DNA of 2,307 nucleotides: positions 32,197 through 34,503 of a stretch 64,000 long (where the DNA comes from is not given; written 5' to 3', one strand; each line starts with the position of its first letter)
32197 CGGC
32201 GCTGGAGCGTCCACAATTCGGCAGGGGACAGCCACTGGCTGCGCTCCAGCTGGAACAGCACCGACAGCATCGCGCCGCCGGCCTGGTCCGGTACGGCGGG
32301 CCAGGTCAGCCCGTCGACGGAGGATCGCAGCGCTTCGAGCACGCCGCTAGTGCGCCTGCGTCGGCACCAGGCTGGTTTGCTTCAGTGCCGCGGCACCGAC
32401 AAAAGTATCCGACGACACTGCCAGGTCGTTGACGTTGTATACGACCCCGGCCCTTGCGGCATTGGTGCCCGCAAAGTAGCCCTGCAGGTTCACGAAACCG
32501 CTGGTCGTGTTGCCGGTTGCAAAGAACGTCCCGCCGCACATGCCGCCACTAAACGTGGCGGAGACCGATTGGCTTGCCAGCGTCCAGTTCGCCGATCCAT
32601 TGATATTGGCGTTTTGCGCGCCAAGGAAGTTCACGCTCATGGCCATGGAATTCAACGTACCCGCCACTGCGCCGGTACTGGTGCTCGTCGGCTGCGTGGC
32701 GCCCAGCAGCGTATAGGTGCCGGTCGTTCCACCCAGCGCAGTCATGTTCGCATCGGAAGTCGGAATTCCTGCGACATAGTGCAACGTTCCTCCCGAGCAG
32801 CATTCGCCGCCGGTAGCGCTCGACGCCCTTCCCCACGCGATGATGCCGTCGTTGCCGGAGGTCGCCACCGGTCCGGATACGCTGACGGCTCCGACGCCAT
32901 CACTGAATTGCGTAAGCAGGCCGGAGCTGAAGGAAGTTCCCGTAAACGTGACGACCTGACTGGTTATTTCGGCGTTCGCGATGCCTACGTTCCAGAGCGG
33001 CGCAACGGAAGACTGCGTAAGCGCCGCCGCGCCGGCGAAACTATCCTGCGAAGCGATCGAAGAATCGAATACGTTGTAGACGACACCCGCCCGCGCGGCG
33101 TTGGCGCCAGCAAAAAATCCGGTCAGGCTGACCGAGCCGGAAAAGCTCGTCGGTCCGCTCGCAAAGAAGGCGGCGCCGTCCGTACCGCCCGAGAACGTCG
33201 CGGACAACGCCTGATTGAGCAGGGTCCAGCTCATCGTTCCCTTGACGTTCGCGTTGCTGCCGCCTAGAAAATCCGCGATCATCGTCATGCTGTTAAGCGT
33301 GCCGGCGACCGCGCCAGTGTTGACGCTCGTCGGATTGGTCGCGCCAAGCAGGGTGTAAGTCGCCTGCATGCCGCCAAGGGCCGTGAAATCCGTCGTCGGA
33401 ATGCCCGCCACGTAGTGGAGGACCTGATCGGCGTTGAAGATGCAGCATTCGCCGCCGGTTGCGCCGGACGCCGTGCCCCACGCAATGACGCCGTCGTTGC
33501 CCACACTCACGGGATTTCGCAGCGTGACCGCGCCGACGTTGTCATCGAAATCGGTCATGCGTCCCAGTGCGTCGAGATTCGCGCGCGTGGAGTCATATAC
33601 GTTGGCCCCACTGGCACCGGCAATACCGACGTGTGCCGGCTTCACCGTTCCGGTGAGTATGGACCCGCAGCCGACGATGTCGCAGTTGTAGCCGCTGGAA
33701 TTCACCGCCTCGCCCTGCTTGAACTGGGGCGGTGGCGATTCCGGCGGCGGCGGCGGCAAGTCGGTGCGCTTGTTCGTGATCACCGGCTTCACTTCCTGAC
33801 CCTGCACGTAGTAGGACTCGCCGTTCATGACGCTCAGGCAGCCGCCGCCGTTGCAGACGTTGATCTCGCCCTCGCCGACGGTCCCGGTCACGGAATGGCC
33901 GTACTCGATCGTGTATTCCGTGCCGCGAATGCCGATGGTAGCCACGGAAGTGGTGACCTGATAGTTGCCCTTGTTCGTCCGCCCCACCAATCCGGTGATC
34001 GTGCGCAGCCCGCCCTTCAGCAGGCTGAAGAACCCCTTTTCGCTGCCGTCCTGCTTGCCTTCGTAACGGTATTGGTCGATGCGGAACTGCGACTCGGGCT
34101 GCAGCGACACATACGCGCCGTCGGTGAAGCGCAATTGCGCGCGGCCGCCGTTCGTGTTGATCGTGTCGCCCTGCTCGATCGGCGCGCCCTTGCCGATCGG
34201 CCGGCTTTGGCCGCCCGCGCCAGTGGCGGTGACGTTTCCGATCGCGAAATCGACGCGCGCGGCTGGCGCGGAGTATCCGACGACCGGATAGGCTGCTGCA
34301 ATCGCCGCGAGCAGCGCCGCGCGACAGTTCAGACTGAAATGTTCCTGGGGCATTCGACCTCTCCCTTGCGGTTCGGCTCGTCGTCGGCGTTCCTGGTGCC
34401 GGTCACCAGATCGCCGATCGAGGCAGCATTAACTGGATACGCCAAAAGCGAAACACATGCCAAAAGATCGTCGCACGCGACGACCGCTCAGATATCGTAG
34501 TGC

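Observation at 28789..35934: Four-gene accessory operon: Slam-like outer-membrane protein, FecR-domain cargo, adenylating enzyme and TPR-GT41 glycosyltransferase. Candidate undescribed modification-plus-export system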

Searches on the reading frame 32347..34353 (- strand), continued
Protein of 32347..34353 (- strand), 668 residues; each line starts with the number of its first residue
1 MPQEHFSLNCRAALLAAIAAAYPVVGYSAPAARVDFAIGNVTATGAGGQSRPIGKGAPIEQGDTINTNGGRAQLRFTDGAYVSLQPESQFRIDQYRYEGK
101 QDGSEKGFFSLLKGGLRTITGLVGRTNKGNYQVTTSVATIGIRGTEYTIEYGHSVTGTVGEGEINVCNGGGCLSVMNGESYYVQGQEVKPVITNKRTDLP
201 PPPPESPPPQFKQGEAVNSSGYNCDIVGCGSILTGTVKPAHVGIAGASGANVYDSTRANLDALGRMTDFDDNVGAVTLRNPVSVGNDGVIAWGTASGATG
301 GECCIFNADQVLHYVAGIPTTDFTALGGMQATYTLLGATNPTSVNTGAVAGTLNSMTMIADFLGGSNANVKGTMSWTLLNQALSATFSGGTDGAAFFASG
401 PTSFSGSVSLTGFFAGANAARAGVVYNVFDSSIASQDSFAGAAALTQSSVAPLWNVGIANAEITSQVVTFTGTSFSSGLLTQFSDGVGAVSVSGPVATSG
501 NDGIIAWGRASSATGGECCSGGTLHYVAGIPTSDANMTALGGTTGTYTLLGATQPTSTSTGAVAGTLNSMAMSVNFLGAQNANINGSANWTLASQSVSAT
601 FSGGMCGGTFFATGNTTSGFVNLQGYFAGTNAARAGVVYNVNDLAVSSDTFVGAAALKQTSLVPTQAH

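Call 34: fold_search(model_id=the predicted structure, library=pdb)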
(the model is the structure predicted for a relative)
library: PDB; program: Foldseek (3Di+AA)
matches with E <= 10: 851; with E <= 0.001: 29
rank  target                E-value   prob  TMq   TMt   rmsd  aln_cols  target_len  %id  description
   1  4o4u_B                1.9e-09  1.00  0.18  0.23  18.6       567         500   12  Crystal structure of the vaccine antigen Transferrin Binding Protein B (TbpB) mutant Trp-176-Ala from Haemophilus para (released 2015-01-14)
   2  4o3z                  3.2e-09  1.00  0.18  0.23  20.3       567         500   11  Crystal structure of the vaccine antigen Transferrin Binding Protein B (TbpB) mutant Tyr-95-Ala from Actinobacillus pleu (released 2015-01-14)
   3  4o4u_C                7.0e-09  1.00  0.18  0.23  19.2       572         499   12  Crystal structure of the vaccine antigen Transferrin Binding Protein B (TbpB) mutant Trp-176-Ala from Haemophilus para (released 2015-01-14)
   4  4o3y                  1.2e-08  1.00  0.18  0.23  19.9       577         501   12  Crystal structure of the vaccine antigen Transferrin Binding Protein B (TbpB) mutant Arg-179-Glu from Actinobacillus ple (released 2015-01-14)
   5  4o49                  1.3e-08  1.00  0.18  0.23  19.9       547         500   13  Crystal structure of the vaccine antigen Transferrin Binding Protein B (TbpB) mutant Tyr-174-Ala from Actinobacillus ple (released 2015-01-14)
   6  3pqs                  1.3e-08  1.00  0.18  0.23  19.4       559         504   12  The crystal structures of porcine pathogen ApH87_TbpB (released 2011-02-02)
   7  4o4u_D                1.6e-08  1.00  0.18  0.23  18.8       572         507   12  Crystal structure of the vaccine antigen Transferrin Binding Protein B (TbpB) mutant Trp-176-Ala from Haemophilus para (released 2015-01-14)
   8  3hol                  1.8e-08  1.00  0.19  0.24  18.7       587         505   12  The Structure of Intact Ap-TbpB (N and C lobes) (released 2009-10-06)
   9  4o4u_A                2.4e-08  1.00  0.18  0.23  19.6       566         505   12  Crystal structure of the vaccine antigen Transferrin Binding Protein B (TbpB) mutant Trp-176-Ala from Haemophilus para (released 2015-01-14)
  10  4o4x_A                3.0e-08  1.00  0.19  0.24  19.9       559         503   11  Crystal structure of the vaccine antigen Transferrin Binding Protein B (TbpB) double mutant Tyr-167-Ala and Trp-176-Al (released 2015-01-14)
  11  3ve1_A                3.2e-08  1.00  0.18  0.21  20.0       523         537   12  The 2.9 angstrom crystal structure of Transferrin binding protein B (TbpB) from serogroup B M982 Neisseria meningitidi (released 2012-02-22)
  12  4qq1_A                8.5e-08  1.00  0.17  0.22  19.9       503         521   12  Crystal structure of the isotype 1 Transferrin binding protein B (TbpB) from serogroup B Neisseria meningitidis (released 2015-04-01)
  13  4o3w_A                1.2e-07  1.00  0.17  0.21  26.3       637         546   12  Crystal structure of the vaccine antigen Transferrin Binding Protein B (TbpB) mutant Tyr-63-Ala from Actinobacillus su (released 2015-01-14)
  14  4o4x_B                1.6e-07  1.00  0.18  0.22  19.4       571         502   12  Crystal structure of the vaccine antigen Transferrin Binding Protein B (TbpB) double mutant Tyr-167-Ala and Trp-176-Al (released 2015-01-14)
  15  9clt_B                3.2e-07  1.00  0.18  0.21  22.3       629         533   12  Transferrin Binding Protein A in complex with transferrin binding protein B and transferrin (iron bound to N lobe only (released 2026-03-11)
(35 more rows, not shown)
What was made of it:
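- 32347..34353 (-): Cargo gene (668 aa): Sec signal peptide without a lipobox, FecR-like N-domain, proline-rich linker and two TbpB-like handle-plus-barrel lobes. The top 18 Foldseek hits are full-length TbpB (E 2e-9 to 3e-6), followed by TbpB C-lobe, NHBA, fHbp, HphA and hemophilin (call 34).
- On Type XI secretion OMP (Slam / DUF560 / SlipAM, PF04575): Cargo fold from call 34.
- On T11SS cargo (TbpBBD / lipoprotein-C type): Foldseek: 18 full-length TbpB chains (E 2e-9 to 3e-6), NHBA C-domain (TM 0.72-0.75), TbpB C-lobe, fHbp, HphA and hemophilin (call 34).
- Closest known: Slam1/Slam2 with TbpB, LbpB, fHbp and HpuA. Same: The two-lobe form in this window mirrors the bilobed TbpB, which is the top Foldseek hit (call 34).
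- Closest known: HrpB/HrpC and Slam/HphA hemophore systems. Same: HphA and hemophilin structures are among the Foldseek hits (call 34).
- Foldseek hits to the cargo model are dominated by known Slam/T11SS cargo (call 34).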

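Call 60: search_solved_structures(query=A2, max_evalue=10, show_alignments=3)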
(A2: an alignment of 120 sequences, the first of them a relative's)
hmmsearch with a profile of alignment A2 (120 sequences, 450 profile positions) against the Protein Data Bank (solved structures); distinct sequences matched with E-value up to 10: 11.
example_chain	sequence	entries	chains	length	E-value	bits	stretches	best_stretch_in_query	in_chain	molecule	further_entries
5ix9_A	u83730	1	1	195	0.25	13.6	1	39-85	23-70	Antifreeze protein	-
2vm6_A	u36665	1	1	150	1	11.6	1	242-300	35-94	BCL-2-RELATED PROTEIN A1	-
5uuk_A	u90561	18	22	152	1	11.5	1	242-300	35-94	Bcl-2-related protein A1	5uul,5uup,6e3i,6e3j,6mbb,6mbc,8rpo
2atm_A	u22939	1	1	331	1.1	11.5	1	267-311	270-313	Hyaluronoglucosaminidase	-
3i1h_A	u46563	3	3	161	1.2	11.3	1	242-300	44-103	Protein BFL-1 | Bcl-2-related protein A1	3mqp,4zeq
5whh_A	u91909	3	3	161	1.3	11.2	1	243-300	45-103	Bcl-2-related protein A1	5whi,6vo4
6rjp_A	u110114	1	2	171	1.4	11.2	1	242-300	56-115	Bcl-2-related protein A1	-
3zmu_A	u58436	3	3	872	1.5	11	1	186-230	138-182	LYSINE-SPECIFIC HISTONE DEMETHYLASE 1A | Isoform of Lysine-specific histone demethylase 1A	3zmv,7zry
8q1h_A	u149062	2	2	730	1.8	10.7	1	186-237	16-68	Lysine-specific histone demethylase 1A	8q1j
2x0l_A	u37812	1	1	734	1.8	10.7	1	186-237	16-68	LYSINE-SPECIFIC HISTONE DEMETHYLASE 1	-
2v1d_A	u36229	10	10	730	1.8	10.7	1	186-237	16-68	LYSINE-SPECIFIC HISTONE DEMETHYLASE 1 | LYSINE-SPECIFIC DEMETHYLASE 1A | Lysine-specific histone demethylase 1A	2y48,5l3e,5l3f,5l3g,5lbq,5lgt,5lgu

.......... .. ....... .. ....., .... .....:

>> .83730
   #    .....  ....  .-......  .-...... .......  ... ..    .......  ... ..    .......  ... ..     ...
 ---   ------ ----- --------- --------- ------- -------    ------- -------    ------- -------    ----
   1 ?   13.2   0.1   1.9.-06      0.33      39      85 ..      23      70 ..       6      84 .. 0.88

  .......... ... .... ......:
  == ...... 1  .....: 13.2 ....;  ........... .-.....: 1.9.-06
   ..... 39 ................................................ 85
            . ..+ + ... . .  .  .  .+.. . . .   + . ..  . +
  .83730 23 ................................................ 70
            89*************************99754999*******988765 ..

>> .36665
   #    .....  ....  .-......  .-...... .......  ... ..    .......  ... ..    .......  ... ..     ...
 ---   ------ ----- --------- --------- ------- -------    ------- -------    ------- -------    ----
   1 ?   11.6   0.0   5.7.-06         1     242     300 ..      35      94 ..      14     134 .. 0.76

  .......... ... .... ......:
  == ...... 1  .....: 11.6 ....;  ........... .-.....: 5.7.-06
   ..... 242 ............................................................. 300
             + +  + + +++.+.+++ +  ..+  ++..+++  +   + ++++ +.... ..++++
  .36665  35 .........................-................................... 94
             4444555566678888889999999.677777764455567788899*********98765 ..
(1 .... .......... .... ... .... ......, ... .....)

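Call 68: find_encoding_contigs(protein=P0002, flank=10000, max_places=2)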
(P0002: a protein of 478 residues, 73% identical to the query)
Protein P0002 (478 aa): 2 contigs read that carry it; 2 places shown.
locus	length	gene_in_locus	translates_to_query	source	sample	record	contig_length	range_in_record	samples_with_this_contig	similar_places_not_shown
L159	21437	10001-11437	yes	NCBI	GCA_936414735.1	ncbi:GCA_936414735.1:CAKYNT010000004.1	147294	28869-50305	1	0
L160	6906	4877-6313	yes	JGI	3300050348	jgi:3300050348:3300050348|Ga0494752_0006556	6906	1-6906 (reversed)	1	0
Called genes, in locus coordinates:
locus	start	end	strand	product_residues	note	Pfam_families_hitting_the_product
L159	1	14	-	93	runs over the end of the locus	PF00708:Acylphosphatase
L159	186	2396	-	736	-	PF00133:tRNA-synt_1, PF01406:tRNA-synt_1e (faint), PF01921:tRNA-synt_1f (faint), PF09334:tRNA-synt_1g, PF19303:Anticodon_3 (weak), PF01588:tRNA_bind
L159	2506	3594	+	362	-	PF01883:FeS_assembly_P, PF00142:Fer4_NifH (faint), PF01656:CbiA, PF09140:MipZ, PF10609:ParA, PF13614:AAA_31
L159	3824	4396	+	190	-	PF22769:DCD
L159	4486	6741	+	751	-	PF03709:OKR_DC_1_N, PF01276:OKR_DC_1, PF03711:OKR_DC_1_C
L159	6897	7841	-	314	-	PF00872:Transposase_mut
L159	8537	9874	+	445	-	PF13181:TPR_8 (faint), PF14559:TPR_19, PF04575:SlipAM, PF10082:BBP2_2 (faint)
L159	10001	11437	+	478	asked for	PF04773:FecR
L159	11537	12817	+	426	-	-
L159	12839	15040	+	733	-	PF13428:TPR_14 (faint), PF14559:TPR_19 (faint), PF00515:TPR_1 (faint), PF07719:TPR_2 (faint), PF23914:TPR_CcmH_CycH, PF13371:TPR_9 (weak), PF13432:TPR_16 (weak), PF13844:Glyco_transf_41, +4 more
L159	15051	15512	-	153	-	PF00186:DHFR_1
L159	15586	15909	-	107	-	PF05635:23S_rRNA_IVP, PF22296:bAvd (weak)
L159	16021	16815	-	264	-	PF00303:Thymidylat_synt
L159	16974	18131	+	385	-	PF01264:Chorismate_synt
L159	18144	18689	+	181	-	-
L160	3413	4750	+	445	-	PF13181:TPR_8 (faint), PF14559:TPR_19, PF04575:SlipAM, PF10082:BBP2_2 (faint)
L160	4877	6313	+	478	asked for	PF04773:FecR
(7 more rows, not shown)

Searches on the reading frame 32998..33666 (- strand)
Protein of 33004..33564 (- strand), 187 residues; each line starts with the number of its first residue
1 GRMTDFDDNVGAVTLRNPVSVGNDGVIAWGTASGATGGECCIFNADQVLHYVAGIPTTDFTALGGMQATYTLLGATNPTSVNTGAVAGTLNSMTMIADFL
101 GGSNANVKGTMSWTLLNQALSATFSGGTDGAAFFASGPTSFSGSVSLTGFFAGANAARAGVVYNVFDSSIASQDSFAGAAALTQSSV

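Call 16: search_protein_families(library=pfam, proteins=[window:33004-33564:-], max_evalue=10)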
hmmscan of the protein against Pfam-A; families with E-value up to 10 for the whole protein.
seq(187 aa): 0 families

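Call 69: search_protein_representatives(alignment_id=A6)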
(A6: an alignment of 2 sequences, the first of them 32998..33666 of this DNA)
Query: 2 sequences, 230 profile positions. Proteins with E-value up to 0.001 (for the whole library): 277; up to 1e-10: 80; up to 1e-30: 6. The best 150 are listed.
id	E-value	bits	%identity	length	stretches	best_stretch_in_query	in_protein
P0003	2.5e-144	495.0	-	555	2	3-224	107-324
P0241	5.7e-144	493.9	-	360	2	7-225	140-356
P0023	1.3e-37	145.9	-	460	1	16-220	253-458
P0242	6.2e-35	137.1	-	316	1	11-227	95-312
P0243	9.7e-34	133.2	-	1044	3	11-226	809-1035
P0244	4.2e-32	127.9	-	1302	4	24-226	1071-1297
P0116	2.1e-28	115.8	-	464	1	12-225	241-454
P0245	5.4e-28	114.4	-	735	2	6-226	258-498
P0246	2.6e-24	102.4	-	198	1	32-225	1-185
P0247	1.7e-23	99.7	-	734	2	52-218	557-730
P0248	1.3e-21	93.5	-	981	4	14-221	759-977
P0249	2.3e-21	92.7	-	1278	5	45-225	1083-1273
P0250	5.7e-21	91.5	-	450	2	19-207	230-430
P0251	3.9e-19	85.5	-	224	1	28-215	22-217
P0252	4.9e-19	85.1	-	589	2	23-202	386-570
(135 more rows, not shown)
